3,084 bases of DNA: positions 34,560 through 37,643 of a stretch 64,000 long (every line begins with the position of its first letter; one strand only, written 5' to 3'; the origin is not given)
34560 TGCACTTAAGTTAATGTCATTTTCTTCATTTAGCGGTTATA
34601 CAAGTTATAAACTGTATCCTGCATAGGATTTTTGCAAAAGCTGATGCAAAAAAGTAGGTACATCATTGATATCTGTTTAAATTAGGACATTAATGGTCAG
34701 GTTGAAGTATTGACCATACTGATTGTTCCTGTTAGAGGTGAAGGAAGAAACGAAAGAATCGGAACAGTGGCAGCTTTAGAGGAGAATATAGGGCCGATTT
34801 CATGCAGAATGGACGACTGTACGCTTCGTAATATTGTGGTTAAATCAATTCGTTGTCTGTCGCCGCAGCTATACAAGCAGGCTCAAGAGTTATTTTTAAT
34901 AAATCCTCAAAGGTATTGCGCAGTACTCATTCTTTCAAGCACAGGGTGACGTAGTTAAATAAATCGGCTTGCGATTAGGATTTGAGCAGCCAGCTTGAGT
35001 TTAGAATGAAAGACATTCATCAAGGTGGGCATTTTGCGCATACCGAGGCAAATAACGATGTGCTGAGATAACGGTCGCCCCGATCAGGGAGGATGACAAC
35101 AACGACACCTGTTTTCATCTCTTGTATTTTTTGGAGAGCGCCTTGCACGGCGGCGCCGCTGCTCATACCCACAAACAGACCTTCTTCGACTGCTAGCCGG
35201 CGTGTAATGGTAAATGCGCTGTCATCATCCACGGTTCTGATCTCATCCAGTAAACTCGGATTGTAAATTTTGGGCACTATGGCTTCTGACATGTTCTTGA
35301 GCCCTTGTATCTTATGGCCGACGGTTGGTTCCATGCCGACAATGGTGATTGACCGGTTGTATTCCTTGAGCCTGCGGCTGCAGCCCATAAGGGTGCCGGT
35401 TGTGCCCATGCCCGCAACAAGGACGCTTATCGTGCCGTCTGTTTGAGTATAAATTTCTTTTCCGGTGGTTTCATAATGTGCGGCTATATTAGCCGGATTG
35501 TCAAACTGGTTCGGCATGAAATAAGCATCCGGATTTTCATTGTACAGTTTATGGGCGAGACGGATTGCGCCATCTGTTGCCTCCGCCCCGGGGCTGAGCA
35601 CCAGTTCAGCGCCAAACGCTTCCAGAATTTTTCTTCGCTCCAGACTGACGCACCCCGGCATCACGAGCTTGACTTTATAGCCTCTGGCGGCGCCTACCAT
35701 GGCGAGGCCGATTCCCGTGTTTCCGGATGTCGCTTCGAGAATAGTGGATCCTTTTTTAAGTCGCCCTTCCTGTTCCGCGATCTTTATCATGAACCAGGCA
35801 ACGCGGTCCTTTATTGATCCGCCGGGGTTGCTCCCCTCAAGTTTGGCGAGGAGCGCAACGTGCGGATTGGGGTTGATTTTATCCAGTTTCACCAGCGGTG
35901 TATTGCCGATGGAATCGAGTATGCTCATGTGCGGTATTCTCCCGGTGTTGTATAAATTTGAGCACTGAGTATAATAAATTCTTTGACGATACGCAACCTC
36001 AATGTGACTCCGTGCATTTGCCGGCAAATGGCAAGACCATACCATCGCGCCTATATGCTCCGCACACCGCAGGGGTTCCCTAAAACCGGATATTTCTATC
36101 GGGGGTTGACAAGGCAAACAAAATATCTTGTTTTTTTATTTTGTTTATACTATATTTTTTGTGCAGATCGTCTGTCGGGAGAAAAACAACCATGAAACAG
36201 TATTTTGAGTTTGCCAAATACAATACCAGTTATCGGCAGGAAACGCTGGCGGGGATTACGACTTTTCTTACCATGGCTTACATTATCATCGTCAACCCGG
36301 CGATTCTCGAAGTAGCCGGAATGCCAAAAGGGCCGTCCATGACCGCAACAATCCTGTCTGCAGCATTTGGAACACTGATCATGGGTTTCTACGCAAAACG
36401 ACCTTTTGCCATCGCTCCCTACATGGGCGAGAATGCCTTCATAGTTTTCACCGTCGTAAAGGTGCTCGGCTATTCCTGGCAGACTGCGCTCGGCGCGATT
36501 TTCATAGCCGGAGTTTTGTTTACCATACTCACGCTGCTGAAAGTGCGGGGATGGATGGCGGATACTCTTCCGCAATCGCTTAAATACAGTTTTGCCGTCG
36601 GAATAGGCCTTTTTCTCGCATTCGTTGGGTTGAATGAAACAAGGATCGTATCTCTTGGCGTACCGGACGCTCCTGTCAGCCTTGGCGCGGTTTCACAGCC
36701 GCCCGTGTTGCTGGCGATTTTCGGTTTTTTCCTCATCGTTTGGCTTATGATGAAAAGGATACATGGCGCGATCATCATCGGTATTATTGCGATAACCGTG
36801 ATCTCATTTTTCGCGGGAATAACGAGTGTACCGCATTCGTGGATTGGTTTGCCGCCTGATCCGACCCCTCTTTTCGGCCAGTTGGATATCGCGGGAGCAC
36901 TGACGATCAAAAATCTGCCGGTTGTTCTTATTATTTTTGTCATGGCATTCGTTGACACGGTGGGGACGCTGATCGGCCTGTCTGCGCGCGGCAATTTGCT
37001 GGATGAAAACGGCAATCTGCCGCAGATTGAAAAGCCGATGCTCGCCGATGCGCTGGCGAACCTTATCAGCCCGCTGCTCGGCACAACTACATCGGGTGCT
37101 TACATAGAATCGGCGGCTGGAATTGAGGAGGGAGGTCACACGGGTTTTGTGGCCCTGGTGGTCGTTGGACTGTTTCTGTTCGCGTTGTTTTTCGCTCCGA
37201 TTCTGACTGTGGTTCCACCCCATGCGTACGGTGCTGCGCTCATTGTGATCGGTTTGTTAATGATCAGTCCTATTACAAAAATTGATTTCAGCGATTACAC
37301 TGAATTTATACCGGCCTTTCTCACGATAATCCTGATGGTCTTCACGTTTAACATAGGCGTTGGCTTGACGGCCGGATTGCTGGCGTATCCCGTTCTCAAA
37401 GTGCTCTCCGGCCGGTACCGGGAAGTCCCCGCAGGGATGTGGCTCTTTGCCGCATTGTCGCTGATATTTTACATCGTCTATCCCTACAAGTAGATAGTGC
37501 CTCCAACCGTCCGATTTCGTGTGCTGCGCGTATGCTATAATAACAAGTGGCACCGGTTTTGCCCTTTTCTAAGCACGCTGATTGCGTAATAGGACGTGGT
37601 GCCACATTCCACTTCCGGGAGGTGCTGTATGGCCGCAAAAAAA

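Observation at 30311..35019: Low-GC island of about 4.7 kb embedded in high-GC chromosome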

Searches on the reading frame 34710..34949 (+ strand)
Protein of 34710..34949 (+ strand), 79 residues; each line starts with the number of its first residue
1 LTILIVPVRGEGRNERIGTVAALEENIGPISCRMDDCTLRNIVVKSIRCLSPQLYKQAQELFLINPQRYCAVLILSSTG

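Call 5: search_protein_families(library=pfam, proteins=[window:34710-34949:+], max_evalue=0.01)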
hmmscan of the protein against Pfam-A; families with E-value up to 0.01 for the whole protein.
window:34710-34949:+ (79 aa): 0 families

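Call 20: search_protein_families(library=padloc, proteins=[window:34710-34949:+], max_evalue=0.1)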
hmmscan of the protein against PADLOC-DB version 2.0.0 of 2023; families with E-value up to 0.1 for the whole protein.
window:34710-34949:+ (79 aa): 0 families

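Call 21: search_protein_families(library=ncbifam, proteins=[window:34710-34949:+], max_evalue=0.1)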
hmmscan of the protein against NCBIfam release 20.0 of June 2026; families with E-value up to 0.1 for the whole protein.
window:34710-34949:+ (79 aa): 0 families

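Call 22: search_protein_families(library=phrogs, proteins=[window:34710-34949:+], max_evalue=0.1)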
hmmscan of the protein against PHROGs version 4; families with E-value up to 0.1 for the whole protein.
window:34710-34949:+ (79 aa): 1 family
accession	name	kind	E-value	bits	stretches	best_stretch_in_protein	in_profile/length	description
phrog_11726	-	moron, auxiliary metabolic gene and host takeover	0.081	14.1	1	36-65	40-69/89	sporulation stage III protein D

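Call 48: search_protein_families(library=pfam, proteins=[L088:479-1099:+], max_evalue=0.05)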
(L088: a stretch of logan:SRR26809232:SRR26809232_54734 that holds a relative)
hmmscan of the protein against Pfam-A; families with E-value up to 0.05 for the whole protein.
L088:479-1099:+ (206 aa): 2 families
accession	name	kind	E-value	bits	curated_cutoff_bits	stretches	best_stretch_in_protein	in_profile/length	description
PF07695.17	7TMR-DISM_7TM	-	0.014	15.8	29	1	8-94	98-175/205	7TM diverse intracellular signalling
PF00335.26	Tetraspanin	-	0.041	14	32.1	0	4-62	44-103/225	Tetraspanin family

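Call 85: find_related_loci(query=window:34710-34949:+, collection=metagenome_contigs, flank=5000)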
Query window:34710-34949:+ (79 aa) in metagenome_contigs; peptide patterns used: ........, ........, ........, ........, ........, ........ (x = any residue, [..] = any of these).
404 stretches matched a pattern, but none encodes a relative of the query by tblastn (E <= 1e-3).

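Call 91: search_protein_families(library=pfam, proteins=[L096:101-1573:+, L091:6128-7054:+, L088:2-439:+], max_evalue=0.1)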
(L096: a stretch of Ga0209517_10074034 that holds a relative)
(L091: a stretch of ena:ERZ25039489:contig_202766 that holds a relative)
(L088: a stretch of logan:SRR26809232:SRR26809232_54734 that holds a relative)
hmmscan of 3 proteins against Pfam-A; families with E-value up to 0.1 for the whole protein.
L096:101-1573:+ (490 aa): 2 families
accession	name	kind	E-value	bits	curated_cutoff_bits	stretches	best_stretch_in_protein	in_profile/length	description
PF03527.20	RHS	-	8.2e-05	22.8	27.9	1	43-74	3-34/38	RHS protein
PF13488.11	Gly-zipper_Omp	-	0.015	15.6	25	1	386-412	17-43/46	Glycine zipper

L091:6128-7054:+ (308 aa): 1 family
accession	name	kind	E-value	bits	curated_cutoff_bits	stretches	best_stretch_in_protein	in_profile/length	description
PF05593.20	RHS_repeat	-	0.00098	19.9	22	1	63-95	1-32/38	RHS Repeat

L088:2-439:+ (145 aa): 0 families

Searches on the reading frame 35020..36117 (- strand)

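Call 5: search_protein_families(library=pfam, proteins=[window:35020-36117:-], max_evalue=0.01)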
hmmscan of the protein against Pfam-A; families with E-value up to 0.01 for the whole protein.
window:35020-36117:- (365 aa): 1 family
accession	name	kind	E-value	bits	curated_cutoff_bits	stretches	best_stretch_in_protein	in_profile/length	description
PF00291.31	PALP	-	4.7e-70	236.7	35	1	67-345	2-295/295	Pyridoxal-phosphate dependent enzyme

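Call 48: search_protein_families(library=pfam, proteins=[L088:479-1099:+], max_evalue=0.05)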
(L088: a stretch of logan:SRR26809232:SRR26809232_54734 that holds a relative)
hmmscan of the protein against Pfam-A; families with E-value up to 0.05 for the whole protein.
L088:479-1099:+ (206 aa): 2 families
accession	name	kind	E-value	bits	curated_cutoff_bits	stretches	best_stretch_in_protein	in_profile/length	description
PF07695.17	7TMR-DISM_7TM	-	0.014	15.8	29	1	8-94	98-175/205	7TM diverse intracellular signalling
PF00335.26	Tetraspanin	-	0.041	14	32.1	0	4-62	44-103/225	Tetraspanin family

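Call 91: search_protein_families(library=pfam, proteins=[L096:101-1573:+, L091:6128-7054:+, L088:2-439:+], max_evalue=0.1)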
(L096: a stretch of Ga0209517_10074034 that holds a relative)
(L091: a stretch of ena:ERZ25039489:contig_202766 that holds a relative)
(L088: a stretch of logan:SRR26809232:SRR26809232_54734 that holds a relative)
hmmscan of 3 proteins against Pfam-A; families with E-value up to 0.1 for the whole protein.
L096:101-1573:+ (490 aa): 2 families
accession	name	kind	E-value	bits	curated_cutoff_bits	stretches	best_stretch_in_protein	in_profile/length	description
PF03527.20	RHS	-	8.2e-05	22.8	27.9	1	43-74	3-34/38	RHS protein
PF13488.11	Gly-zipper_Omp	-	0.015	15.6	25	1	386-412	17-43/46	Glycine zipper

L091:6128-7054:+ (308 aa): 1 family
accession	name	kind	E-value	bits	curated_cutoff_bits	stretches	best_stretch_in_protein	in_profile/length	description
PF05593.20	RHS_repeat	-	0.00098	19.9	22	1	63-95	1-32/38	RHS Repeat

L088:2-439:+ (145 aa): 0 families

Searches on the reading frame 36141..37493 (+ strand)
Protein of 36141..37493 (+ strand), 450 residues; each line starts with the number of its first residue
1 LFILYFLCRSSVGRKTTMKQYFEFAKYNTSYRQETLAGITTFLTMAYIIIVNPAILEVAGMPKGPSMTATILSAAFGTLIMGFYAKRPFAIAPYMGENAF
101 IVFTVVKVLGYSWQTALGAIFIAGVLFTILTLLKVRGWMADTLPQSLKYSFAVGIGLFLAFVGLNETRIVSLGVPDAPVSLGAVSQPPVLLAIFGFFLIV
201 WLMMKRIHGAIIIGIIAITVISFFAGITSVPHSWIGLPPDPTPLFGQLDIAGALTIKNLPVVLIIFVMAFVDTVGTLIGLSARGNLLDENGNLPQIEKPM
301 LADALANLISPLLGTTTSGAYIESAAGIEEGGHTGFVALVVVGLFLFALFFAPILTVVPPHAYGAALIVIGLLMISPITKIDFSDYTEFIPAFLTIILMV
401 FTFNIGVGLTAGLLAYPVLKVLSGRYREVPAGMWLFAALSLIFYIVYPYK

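Call 5: search_protein_families(library=pfam, proteins=[window:36141-37493:+], max_evalue=0.01)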
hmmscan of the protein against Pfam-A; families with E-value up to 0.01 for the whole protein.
window:36141-37493:+ (450 aa): 1 family
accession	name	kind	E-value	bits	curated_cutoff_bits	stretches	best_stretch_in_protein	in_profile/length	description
PF00860.26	Xan_ur_permease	-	2e-39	135.8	27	1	32-405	1-383/389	Permease family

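Call 48: search_protein_families(library=pfam, proteins=[L088:479-1099:+], max_evalue=0.05)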
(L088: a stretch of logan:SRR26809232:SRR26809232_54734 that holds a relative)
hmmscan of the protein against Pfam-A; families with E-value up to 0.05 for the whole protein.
L088:479-1099:+ (206 aa): 2 families
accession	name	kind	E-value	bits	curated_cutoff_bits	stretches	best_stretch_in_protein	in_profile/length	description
PF07695.17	7TMR-DISM_7TM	-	0.014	15.8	29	1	8-94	98-175/205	7TM diverse intracellular signalling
PF00335.26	Tetraspanin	-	0.041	14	32.1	0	4-62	44-103/225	Tetraspanin family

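Call 91: search_protein_families(library=pfam, proteins=[L096:101-1573:+, L091:6128-7054:+, L088:2-439:+], max_evalue=0.1)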
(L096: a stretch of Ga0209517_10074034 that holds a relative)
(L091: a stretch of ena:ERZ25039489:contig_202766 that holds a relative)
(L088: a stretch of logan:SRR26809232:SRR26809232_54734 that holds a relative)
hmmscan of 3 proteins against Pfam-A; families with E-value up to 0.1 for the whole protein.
L096:101-1573:+ (490 aa): 2 families
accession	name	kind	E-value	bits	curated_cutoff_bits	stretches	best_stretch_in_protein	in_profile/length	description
PF03527.20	RHS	-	8.2e-05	22.8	27.9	1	43-74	3-34/38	RHS protein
PF13488.11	Gly-zipper_Omp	-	0.015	15.6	25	1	386-412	17-43/46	Glycine zipper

L091:6128-7054:+ (308 aa): 1 family
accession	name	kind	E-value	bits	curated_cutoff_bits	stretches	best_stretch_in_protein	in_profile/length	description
PF05593.20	RHS_repeat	-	0.00098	19.9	22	1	63-95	1-32/38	RHS Repeat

L088:2-439:+ (145 aa): 0 families
